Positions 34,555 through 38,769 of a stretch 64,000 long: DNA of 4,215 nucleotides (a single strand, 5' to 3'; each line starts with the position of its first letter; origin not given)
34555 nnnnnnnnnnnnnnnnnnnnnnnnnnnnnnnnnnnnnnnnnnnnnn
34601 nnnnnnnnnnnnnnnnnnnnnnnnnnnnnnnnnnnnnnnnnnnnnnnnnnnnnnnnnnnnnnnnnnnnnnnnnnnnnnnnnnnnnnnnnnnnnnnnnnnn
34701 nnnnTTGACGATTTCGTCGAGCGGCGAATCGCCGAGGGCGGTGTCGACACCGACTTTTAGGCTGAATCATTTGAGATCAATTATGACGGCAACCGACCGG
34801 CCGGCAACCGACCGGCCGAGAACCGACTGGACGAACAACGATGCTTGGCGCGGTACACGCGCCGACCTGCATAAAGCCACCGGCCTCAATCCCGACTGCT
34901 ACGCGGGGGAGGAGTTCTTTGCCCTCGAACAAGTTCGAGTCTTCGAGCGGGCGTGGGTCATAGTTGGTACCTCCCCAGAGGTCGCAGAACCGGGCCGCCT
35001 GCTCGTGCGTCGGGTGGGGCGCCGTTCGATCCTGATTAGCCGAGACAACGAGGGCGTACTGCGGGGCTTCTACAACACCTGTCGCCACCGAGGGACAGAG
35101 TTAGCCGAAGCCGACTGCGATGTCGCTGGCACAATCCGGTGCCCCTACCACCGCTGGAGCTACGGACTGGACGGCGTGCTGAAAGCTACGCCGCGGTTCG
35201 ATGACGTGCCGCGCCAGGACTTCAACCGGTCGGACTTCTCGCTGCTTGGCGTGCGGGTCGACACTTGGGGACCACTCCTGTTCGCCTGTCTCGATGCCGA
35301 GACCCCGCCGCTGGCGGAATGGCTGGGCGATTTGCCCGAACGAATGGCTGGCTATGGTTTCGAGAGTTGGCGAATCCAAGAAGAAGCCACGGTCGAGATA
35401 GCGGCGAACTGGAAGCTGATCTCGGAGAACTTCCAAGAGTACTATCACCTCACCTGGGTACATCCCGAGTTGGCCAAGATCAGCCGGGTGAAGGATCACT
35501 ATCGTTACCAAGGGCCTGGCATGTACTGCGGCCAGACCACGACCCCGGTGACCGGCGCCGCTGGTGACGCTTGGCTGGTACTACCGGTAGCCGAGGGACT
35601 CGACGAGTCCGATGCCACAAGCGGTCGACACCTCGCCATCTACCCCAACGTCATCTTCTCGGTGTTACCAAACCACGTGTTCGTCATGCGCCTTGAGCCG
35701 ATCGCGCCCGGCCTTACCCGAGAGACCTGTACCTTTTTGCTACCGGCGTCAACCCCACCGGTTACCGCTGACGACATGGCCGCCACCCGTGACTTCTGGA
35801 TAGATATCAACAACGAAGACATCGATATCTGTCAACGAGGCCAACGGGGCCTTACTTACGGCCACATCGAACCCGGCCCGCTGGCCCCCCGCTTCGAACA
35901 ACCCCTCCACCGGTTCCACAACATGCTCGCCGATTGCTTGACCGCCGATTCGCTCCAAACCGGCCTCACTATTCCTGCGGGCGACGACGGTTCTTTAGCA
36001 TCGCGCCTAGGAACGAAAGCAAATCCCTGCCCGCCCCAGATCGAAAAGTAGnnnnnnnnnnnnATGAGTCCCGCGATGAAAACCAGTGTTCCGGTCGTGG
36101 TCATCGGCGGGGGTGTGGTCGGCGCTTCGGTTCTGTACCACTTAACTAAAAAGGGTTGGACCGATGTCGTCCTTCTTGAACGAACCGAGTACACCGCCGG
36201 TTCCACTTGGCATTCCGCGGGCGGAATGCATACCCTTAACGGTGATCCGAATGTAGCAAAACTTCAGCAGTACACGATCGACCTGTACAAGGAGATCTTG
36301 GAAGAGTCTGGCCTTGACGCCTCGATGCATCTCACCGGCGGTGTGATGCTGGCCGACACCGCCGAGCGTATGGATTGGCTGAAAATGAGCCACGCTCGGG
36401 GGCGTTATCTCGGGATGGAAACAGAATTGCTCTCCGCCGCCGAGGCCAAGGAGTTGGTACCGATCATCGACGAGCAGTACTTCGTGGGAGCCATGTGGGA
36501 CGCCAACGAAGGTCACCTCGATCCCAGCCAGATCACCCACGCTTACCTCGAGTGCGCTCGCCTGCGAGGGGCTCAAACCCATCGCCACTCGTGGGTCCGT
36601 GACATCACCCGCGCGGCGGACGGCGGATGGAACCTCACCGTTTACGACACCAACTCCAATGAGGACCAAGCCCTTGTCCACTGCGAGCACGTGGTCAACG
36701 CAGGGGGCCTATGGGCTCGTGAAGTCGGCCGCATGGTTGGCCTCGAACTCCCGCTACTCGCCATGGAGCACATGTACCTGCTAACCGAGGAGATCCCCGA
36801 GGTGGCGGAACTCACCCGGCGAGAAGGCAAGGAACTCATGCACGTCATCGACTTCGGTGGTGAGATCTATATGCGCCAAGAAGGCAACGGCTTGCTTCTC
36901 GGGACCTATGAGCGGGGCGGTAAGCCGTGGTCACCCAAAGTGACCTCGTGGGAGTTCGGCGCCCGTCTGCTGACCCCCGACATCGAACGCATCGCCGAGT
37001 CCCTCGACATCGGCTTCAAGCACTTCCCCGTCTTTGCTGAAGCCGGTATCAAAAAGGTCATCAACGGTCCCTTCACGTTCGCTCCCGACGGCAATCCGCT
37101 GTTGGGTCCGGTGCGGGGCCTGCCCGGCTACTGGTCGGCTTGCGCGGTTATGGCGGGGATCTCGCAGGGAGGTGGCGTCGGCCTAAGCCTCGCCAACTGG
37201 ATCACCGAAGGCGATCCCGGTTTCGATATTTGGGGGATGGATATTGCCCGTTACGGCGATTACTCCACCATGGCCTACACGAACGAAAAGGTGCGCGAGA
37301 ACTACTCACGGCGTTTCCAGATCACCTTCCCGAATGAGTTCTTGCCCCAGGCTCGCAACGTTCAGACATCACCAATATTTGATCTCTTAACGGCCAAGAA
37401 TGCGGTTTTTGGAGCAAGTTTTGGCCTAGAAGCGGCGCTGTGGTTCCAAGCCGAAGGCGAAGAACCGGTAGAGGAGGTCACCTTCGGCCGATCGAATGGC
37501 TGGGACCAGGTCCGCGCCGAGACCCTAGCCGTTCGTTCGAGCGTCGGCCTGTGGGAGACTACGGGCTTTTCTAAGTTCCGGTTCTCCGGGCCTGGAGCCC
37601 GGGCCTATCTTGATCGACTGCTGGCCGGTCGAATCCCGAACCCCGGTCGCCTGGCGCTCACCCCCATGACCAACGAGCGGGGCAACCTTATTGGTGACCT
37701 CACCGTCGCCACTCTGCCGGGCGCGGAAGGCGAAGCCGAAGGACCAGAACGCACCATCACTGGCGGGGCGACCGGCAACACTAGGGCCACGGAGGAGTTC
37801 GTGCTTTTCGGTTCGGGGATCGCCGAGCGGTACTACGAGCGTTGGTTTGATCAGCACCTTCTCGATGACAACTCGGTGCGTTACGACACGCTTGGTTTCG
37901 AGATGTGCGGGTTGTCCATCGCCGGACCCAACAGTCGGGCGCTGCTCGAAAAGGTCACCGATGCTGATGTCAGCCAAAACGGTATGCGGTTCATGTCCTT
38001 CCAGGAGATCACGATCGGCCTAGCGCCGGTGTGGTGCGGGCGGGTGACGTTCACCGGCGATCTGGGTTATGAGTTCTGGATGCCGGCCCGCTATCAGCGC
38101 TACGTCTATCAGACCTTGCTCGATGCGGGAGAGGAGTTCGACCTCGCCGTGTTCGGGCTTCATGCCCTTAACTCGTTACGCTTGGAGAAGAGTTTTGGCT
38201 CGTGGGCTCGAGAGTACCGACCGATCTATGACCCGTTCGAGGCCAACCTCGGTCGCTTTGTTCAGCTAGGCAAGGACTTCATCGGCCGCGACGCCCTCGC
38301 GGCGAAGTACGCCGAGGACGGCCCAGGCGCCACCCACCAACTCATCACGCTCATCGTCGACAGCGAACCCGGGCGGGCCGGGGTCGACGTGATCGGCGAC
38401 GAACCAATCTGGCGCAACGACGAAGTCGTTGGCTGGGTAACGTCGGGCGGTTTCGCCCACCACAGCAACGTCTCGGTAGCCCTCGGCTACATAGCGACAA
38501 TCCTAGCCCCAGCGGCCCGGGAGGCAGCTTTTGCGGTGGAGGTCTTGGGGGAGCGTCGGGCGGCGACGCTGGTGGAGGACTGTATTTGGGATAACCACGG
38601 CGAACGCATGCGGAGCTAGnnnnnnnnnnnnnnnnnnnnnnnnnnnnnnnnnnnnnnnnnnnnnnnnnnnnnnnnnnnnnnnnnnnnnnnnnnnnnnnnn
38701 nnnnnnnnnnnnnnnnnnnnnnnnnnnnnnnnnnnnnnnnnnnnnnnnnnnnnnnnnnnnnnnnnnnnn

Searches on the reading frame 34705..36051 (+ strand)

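Call 3: search_protein_families(library=ncbifam, proteins=[window:34705-36051:+])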
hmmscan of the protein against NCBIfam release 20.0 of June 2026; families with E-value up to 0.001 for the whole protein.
window:34705-36051:+ (448 aa): 5 families
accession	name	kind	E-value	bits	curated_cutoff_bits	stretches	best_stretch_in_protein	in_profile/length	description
NF058607.1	GlBtMonoOxGbcA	equivalog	2.2e-47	161.4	670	2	60-258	32-227/420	glycine betaine monooxygenase oxygenase subunit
NF042946.1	3PPDioc_HcaE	equivalog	5.2e-31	108.1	830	1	60-288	15-248/450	3-phenylpropionate/cinnamic acid dioxygenase subunit alpha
TIGR03229.1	benzo_1_2_benA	equivalog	1.2e-22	80.4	780.95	1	62-259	17-221/433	benzoate 1,2-dioxygenase large subunit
TIGR03228.1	anthran_1_2_A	equivalog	8.3e-22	77.5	671.9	1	64-256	19-216/438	anthranilate 1,2-dioxygenase large subunit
NF041684.1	ant_diox_AndAc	equivalog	2.2e-21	75.9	750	1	65-253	27-222/418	anthranilate 1,2-dioxygenase large subunit AndAc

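Call 4: search_protein_families(library=pfam, proteins=[window:34705-36051:+])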
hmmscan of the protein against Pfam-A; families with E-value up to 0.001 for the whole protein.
window:34705-36051:+ (448 aa): 2 families
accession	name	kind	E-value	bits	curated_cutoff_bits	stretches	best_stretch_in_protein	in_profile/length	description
PF00848.25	Ring_hydroxyl_A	-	2.2e-43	149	24.9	1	219-413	1-207/208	Ring hydroxylating alpha subunit (catalytic domain)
PF00355.32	Rieske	-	1.3e-15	57.5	20.3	1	84-168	2-84/88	Rieske [2Fe-2S] domain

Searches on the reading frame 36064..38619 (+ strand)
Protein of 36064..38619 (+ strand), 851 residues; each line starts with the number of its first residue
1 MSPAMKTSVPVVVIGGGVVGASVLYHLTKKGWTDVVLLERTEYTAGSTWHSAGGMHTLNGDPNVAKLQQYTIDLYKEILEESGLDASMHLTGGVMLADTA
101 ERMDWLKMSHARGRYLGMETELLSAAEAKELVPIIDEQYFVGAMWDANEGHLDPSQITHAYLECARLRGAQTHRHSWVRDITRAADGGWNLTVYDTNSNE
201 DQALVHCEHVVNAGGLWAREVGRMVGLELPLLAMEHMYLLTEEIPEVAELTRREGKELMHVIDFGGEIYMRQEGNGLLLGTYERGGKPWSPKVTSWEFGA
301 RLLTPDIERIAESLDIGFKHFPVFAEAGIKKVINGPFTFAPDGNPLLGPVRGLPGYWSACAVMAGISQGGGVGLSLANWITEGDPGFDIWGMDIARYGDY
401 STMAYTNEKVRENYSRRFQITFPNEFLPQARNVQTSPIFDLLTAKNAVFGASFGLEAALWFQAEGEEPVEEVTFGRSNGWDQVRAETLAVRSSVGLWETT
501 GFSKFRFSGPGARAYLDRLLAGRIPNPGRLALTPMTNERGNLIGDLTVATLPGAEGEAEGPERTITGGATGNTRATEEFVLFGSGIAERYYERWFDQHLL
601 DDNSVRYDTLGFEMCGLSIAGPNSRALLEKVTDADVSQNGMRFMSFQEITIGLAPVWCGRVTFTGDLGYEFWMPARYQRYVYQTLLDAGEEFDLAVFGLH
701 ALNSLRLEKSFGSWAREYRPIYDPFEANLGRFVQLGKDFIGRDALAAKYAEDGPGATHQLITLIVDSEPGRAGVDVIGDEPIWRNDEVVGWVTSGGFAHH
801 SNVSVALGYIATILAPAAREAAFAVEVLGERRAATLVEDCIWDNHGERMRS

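Call 8: search_protein_families(library=ncbifam, proteins=[window:36064-38619:+], max_evalue=1e-10)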
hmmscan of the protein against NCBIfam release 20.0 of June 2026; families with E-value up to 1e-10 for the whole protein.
window:36064-38619:+ (851 aa): 16 families
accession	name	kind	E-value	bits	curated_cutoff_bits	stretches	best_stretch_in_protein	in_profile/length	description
NF001567.0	PRK00389.1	subfamily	1.4e-36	126.2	300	1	483-839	34-350/359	glycine cleavage system aminomethyltransferase GcvT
TIGR01372.1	soxA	subfamily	3.8e-36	124.3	1164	1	481-850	644-995/996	sarcosine oxidase subunit alpha family protein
NF053776.1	TmaoDeMthMsil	equivalog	4.5e-24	85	1100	1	613-815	525-726/763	trimethylamine N-oxide demethylase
NF010093.0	PRK13579.1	equivalog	6.8e-22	77.8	459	1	483-836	41-358/371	glycine cleavage system aminomethyltransferase GcvT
TIGR00528.1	gcvT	equivalog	1.4e-21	76.9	235.85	1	484-816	33-336/362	glycine cleavage system aminomethyltransferase GcvT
TIGR02352.1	thiamin_ThiO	equivalog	1.5e-20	73.6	250.8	1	11-229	1-213/351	glycine oxidase ThiO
TIGR03377.1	glycerol3P_GlpA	equivalog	5e-19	68.2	552.8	1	11-233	2-219/530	anaerobic glycerol-3-phosphate dehydrogenase subunit GlpA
NF008313.0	PRK11101.1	equivalog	1.7e-15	56.6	425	1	6-232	6-227/548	anaerobic glycerol-3-phosphate dehydrogenase subunit A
NF008425.0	PRK11259.1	equivalog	3.4e-15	55.9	257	1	7-223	3-210/377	N-methyl-L-tryptophan oxidase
TIGR03364.1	HpnW_proposed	hypoth_equivalog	1e-14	54.4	285.1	1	11-161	3-151/365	TIGR03364 family FAD-dependent oxidoreductase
NF033460.1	glycerol3P_ox_II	equivalog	5.5e-14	52.1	460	1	11-227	4-217/361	type 2 glycerol-3-phosphate oxidase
TIGR01373.1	soxB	subfamily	3.7e-13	49.1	529.45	1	2-385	24-387/407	sarcosine oxidase subunit beta family protein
NF009133.0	PRK12486.1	equivalog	2e-12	46.7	410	1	616-812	152-341/369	dimethylsulfoniopropionate demethylase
NF047885.1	VanMgalDeMLigM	equivalog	1.4e-11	44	580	0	617-709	158-248/461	vanillate/3-O-methylgallate O-demethylase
NF047633.1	SyrngDmethDesA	equivalog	4.8e-11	41.8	800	0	604-710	144-248/453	syringate O-demethylase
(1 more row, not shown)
